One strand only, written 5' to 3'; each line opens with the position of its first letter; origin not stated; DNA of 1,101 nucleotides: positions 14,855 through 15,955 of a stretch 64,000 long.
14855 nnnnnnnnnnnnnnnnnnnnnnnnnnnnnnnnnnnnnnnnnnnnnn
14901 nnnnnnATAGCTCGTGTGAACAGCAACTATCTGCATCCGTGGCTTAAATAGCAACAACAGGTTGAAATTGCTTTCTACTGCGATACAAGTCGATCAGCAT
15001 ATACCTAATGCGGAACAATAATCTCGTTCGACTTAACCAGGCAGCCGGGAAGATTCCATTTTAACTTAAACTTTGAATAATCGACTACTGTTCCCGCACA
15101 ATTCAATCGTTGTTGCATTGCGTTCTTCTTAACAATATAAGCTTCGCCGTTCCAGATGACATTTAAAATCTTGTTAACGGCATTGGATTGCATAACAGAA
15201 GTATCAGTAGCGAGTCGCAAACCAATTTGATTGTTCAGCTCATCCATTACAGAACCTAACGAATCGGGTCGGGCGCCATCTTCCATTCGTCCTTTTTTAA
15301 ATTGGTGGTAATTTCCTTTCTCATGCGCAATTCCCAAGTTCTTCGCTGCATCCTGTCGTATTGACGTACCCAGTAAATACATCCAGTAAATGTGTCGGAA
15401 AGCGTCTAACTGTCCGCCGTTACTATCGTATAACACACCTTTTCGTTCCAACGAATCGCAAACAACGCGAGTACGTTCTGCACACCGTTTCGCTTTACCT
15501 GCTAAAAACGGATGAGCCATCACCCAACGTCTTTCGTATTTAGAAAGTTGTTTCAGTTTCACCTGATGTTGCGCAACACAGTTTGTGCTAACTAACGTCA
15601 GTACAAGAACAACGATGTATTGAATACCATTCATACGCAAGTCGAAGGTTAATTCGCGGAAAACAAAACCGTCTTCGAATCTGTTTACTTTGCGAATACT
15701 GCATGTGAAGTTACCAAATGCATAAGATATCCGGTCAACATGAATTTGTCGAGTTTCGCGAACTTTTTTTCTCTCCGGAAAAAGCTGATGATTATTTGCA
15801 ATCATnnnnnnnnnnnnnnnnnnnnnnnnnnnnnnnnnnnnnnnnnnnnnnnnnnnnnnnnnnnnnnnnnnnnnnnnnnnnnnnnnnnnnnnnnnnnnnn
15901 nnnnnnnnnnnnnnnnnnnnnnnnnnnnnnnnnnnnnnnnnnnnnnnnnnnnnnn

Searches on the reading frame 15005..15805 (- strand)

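Call 92: search_protein_families(library=pfam, proteins=[window:15005-15805:-], max_evalue=0.001)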
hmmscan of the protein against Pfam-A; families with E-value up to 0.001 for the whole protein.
window:15005-15805:- (266 aa): 1 family
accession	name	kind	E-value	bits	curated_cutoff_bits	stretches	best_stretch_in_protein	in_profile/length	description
PF22322.1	DUF6973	-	7.9e-16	58.2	27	1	93-215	2-118/124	Domain of unknown function (DUF6973)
